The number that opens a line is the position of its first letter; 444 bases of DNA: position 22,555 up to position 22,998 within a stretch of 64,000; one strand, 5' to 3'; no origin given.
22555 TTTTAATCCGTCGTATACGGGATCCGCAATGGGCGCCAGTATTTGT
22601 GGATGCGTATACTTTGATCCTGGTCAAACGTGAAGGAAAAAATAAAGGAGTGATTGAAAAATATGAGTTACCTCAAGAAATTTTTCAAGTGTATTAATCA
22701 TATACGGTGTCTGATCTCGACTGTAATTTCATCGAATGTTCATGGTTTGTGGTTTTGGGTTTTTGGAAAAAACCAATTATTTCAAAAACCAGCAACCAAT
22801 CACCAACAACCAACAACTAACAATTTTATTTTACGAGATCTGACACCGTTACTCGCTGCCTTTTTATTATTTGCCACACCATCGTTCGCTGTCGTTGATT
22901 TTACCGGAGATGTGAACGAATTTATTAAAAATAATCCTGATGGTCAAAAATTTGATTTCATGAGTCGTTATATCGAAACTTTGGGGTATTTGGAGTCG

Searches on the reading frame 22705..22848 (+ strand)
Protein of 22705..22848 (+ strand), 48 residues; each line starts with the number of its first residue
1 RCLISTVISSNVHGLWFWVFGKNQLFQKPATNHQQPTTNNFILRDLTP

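Call 51: find_homologous_proteins(query=A4, max_evalue=0.001)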
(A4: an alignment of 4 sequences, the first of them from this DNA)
Query A4 (4 sequences) (48 aa, profile of the alignment): 2 proteins with E <= 0.001 among 42 candidates.
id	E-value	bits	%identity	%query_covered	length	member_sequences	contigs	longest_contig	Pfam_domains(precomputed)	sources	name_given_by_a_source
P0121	1.2e-4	40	67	38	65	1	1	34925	-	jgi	-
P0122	9.2e-4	37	52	60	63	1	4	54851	-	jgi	jgi:hypothetical protein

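Call 53: find_encoding_contigs(protein=P0121, flank=10000, max_places=3)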
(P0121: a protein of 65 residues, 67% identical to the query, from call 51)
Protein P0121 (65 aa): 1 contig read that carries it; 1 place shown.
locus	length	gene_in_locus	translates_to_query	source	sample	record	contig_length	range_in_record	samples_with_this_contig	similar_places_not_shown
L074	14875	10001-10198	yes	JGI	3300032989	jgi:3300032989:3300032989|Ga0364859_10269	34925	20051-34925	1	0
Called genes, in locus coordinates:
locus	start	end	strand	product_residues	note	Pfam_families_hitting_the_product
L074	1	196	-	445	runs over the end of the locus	PF11700:ATG22, PF07690:MFS_1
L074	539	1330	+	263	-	PF11306:DUF3108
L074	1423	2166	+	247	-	PF11306:DUF3108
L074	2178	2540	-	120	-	PF02152:FolB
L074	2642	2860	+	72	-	-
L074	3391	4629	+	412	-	PF02771:Acyl-CoA_dh_N, PF02770:Acyl-CoA_dh_M, PF00441:Acyl-CoA_dh_1, PF08028:Acyl-CoA_dh_2 (weak)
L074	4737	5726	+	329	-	-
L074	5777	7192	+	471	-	PF02878:PGM_PMM_I, PF02879:PGM_PMM_II, PF02880:PGM_PMM_III, PF00408:PGM_PMM_IV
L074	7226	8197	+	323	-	PF10043:DUF2279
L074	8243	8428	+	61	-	-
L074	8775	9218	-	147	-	PF01668:SmpB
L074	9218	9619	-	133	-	PF22636:FlK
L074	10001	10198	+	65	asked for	-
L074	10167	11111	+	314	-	-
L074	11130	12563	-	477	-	PF25390:WD40_RLD, PF13540:RCC1_2, PF00415:RCC1, PF13540:RCC1_2, PF00415:RCC1, PF25390:WD40_RLD, PF00415:RCC1, PF18962:Por_Secre_tail, +5 more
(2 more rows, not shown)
